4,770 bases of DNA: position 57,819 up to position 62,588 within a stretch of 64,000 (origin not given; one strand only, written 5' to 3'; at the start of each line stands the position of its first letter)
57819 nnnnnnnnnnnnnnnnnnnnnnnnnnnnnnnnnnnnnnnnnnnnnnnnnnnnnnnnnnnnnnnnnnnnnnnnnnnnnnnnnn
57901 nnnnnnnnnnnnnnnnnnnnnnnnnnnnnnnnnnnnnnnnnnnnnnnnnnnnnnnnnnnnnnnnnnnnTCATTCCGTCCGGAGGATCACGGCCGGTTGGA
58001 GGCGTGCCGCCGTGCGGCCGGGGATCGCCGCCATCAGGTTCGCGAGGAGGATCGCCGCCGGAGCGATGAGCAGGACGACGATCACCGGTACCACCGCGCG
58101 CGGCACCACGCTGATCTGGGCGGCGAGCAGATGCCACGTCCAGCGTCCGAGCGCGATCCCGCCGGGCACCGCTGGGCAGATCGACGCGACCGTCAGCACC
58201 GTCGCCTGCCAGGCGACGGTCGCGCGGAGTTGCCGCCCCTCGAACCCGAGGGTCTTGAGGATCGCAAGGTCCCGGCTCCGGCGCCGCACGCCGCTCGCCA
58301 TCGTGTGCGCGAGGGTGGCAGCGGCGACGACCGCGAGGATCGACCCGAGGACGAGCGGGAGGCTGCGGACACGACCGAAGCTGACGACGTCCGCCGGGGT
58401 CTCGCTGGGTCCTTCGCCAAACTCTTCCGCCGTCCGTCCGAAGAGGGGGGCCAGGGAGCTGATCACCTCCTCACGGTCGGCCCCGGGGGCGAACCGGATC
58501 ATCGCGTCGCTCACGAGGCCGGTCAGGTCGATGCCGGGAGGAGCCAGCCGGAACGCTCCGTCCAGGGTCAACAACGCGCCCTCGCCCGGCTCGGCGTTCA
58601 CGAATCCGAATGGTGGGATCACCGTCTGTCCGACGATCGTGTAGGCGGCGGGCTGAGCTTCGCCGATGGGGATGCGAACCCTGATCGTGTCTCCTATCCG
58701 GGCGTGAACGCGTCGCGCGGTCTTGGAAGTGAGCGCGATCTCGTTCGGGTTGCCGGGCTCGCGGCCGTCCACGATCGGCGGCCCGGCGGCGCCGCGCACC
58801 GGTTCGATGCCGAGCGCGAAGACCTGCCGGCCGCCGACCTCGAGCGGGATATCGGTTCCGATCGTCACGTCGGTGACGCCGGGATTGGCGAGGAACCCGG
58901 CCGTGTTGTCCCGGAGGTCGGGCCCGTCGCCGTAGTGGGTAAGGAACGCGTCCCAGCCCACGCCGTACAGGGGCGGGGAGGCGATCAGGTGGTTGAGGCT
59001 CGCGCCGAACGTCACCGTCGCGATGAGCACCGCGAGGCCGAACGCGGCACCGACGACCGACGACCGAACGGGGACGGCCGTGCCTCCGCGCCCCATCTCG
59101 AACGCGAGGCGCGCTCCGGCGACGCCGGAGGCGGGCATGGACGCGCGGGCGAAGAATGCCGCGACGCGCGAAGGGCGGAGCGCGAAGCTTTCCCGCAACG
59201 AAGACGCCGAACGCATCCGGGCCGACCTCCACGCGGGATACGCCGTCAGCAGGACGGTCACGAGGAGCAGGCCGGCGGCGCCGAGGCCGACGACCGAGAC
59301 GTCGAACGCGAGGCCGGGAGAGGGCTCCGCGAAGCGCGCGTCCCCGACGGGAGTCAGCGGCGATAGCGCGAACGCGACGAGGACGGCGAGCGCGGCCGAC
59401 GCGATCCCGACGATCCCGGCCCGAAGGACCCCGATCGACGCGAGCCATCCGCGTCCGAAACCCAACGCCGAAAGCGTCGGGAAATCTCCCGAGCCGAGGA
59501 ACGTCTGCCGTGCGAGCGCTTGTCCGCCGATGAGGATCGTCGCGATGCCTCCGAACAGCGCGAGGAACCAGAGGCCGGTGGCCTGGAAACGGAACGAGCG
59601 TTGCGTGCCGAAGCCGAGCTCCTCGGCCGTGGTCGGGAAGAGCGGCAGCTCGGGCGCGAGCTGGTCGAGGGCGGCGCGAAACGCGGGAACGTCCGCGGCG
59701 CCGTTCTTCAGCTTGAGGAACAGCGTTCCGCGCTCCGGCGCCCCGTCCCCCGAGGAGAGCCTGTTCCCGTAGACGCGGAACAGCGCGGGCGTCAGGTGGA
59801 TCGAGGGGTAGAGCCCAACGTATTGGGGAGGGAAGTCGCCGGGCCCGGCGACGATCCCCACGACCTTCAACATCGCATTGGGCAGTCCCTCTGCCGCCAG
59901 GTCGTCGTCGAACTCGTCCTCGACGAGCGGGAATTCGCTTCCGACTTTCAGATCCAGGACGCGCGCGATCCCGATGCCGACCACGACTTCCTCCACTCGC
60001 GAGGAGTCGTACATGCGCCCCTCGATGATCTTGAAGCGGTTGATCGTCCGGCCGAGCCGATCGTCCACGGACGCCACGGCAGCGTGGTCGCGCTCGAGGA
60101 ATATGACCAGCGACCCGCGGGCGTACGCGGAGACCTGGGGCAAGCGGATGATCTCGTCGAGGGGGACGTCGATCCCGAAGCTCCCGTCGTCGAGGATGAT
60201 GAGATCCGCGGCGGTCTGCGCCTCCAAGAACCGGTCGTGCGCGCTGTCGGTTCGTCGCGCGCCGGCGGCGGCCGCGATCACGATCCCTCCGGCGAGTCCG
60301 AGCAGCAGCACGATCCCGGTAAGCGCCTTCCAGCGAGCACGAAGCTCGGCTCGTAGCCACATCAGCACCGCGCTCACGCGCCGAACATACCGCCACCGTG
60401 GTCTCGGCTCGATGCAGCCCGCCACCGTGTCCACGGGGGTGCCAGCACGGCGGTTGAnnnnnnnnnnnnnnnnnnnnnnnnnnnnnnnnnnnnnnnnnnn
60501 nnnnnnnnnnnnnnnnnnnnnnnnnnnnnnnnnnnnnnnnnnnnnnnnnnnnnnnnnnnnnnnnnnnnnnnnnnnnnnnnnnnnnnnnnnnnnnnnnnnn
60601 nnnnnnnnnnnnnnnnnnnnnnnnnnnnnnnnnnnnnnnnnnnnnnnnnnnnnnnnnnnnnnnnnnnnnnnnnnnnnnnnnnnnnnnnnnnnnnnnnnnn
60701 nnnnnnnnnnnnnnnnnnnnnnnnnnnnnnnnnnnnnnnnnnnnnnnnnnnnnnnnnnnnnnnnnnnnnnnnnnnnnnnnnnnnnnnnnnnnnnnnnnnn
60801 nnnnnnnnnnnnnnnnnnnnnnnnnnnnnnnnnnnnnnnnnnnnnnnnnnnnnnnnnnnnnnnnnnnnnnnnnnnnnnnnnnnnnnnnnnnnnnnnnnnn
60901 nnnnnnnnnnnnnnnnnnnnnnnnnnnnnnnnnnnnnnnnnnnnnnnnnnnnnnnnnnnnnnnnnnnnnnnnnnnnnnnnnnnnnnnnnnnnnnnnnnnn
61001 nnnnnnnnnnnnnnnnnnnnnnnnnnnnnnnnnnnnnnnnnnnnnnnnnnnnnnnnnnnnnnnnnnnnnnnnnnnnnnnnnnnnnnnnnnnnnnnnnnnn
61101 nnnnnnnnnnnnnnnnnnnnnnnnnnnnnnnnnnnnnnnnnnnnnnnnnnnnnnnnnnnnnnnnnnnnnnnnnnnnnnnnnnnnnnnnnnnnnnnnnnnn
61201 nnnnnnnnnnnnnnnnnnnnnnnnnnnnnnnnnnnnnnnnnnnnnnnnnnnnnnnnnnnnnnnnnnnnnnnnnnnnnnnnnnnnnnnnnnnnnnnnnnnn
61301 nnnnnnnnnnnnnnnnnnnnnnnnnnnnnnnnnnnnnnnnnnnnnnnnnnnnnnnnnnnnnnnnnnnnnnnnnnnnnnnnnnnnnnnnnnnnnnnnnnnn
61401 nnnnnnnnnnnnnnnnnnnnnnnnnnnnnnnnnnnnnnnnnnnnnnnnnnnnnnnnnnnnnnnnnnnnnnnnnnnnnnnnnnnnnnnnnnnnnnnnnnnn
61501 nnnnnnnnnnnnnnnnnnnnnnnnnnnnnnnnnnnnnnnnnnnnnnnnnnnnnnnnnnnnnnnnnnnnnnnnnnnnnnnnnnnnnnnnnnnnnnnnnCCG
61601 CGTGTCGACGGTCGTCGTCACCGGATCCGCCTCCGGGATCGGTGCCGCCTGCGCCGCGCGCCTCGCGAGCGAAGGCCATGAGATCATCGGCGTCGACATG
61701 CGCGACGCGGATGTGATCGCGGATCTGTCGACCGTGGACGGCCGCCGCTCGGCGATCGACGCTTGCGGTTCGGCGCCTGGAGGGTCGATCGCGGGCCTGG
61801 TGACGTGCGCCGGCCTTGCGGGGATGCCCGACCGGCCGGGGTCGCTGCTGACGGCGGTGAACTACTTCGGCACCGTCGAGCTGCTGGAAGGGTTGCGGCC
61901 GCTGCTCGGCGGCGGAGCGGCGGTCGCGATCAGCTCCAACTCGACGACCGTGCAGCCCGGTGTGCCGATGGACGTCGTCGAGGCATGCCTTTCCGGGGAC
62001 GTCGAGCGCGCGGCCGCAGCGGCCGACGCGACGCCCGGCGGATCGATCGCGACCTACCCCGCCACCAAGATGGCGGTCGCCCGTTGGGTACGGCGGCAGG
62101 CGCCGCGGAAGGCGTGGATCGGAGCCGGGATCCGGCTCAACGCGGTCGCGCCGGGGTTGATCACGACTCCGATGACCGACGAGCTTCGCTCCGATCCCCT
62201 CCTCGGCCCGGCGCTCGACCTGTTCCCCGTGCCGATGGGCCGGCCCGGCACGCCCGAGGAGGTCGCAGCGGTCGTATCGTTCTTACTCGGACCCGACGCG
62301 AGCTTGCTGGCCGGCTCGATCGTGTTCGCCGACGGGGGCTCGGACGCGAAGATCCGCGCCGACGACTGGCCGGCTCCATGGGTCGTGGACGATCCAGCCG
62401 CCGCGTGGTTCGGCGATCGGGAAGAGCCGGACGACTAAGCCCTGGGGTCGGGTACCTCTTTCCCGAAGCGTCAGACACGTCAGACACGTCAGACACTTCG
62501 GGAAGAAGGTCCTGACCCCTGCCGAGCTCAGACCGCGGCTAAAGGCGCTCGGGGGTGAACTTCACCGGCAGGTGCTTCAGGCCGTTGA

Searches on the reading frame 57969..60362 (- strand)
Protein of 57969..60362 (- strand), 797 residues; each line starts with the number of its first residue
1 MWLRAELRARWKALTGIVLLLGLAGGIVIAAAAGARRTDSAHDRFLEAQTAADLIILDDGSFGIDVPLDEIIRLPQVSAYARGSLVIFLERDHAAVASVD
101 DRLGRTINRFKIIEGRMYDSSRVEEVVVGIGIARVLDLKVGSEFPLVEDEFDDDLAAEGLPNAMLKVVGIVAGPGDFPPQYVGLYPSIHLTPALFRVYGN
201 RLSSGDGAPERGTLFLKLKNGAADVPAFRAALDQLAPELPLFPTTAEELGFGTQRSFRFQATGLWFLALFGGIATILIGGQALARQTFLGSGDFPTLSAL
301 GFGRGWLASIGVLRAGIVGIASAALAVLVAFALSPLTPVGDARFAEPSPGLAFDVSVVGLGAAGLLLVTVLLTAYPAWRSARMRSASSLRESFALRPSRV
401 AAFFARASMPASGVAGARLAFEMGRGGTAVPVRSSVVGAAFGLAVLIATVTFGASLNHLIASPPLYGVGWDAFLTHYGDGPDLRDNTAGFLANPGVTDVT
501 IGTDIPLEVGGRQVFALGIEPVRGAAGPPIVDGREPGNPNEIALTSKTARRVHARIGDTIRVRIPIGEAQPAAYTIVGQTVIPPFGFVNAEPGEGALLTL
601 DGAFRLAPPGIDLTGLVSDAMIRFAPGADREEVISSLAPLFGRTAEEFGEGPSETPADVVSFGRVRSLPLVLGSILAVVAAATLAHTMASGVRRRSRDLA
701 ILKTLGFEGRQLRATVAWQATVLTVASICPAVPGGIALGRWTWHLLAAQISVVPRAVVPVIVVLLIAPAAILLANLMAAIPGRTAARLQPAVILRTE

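Call 56: search_protein_families(library=pfam, proteins=[window:57969-60362:-], max_evalue=0.0001)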
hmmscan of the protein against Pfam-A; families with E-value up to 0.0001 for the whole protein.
window:57969-60362:- (797 aa): 2 families
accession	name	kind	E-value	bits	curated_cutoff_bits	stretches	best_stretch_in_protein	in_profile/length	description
PF02687.27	FtsX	-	4.4e-12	46.6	25.5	1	671-790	2-120/120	FtsX-like permease C-terminal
PF12704.14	MacB_PCD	-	4e-11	44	27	1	436-637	5-204/207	MacB-like periplasmic core domain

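Call 81: search_protein_families(library=ncbifam, proteins=[window:57969-60362:-], max_evalue=1e-10)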
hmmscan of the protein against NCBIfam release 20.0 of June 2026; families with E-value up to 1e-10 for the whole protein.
window:57969-60362:- (797 aa): 0 families

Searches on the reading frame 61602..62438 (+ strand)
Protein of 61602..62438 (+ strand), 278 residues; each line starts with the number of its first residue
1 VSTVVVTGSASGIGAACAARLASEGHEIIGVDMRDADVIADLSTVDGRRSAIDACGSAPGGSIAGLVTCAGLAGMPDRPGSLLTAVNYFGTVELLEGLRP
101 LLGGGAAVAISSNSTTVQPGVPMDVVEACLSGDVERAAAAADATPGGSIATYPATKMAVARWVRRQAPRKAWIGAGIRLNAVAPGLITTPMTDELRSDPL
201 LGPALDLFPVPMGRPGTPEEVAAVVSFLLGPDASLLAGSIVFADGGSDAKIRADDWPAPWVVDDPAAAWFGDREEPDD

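Call 56: search_protein_families(library=pfam, proteins=[window:61602-62438:+], max_evalue=0.0001)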
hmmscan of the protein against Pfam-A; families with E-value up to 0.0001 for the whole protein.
window:61602-62438:+ (278 aa): 3 families
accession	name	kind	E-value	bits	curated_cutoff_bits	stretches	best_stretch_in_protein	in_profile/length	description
PF13561.12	adh_short_C2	-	1.5e-22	80.8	27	1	149-246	140-234/236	Enoyl-(Acyl carrier protein) reductase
PF00106.31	adh_short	-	1.2e-15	58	26.6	2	3-39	2-41/195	short chain dehydrogenase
PF01370.27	Epimerase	-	7.2e-06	26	20.9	1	4-170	1-160/240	NAD dependent epimerase/dehydratase family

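Call 81: search_protein_families(library=ncbifam, proteins=[window:61602-62438:+], max_evalue=1e-10)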
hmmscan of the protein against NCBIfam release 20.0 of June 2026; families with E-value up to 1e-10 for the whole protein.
window:61602-62438:+ (278 aa): 79 families (the best 25 are shown)
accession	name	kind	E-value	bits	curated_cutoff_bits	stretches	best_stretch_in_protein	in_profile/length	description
NF009092.0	PRK12428.1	subfamily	2.7e-39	135.4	242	1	3-253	7-256/261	coniferyl-alcohol dehydrogenase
NF052558.1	MBtsdlDhBudC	equivalog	6.4e-25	88.1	270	1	149-250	146-244/250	meso-2,3-butanediol dehydrogenase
NF053701.1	CsHdxCHCADhChcB2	equivalog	4e-23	82.2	350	1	150-249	150-244/245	cis-4-hydroxycyclohexanecarboxylate dehydrogenase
NF005067.0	PRK06484.1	equivalog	6.5e-23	81.1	713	1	149-249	155-253/524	short chain dehydrogenase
NF005395.0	PRK06940.1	subfamily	1.9e-21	76.7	280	1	13-253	37-270/276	SDR family oxidoreductase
NF009384.0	PRK12743.1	equivalog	5.8e-21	74.9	264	1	139-246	144-246/258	SDR family oxidoreductase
TIGR01830.1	3oxo_ACP_reduc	equivalog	1.9e-20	73.6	297.75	1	150-246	146-237/239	3-oxoacyl-[acyl-carrier-protein] reductase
NF005559.1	PRK07231.1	subfamily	3.3e-20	72.6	215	1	132-247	133-247/249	glucose 1-dehydrogenase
NF006693.0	PRK09242.1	equivalog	4.2e-20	72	328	1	141-246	150-252/258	SDR family oxidoreductase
NF047420.2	EF_P_mod_YmfI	equivalog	6.7e-19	68.5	238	1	151-246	144-234/236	elongation factor P 5-aminopentanone reductase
NF005118.0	PRK06550.1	equivalog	1.2e-18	67.8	270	1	138-247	126-233/236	3-oxoacyl-ACP reductase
NF004791.0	PRK06138.1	equivalog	3.2e-18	65.9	312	1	146-249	147-251/252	SDR family oxidoreductase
NF006366.0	PRK08589.1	equivalog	3.4e-18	65.9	386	1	151-264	153-265/272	SDR family oxidoreductase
NF040605.2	mycolic_FabG1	exception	4.5e-18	66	420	1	174-247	159-229/233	3-oxoacyl-ACP reductase FabG1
NF009466.0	PRK12826.1-2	subfamily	4.6e-18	65.6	222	1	150-248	152-245/248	3-oxoacyl-ACP reductase FabG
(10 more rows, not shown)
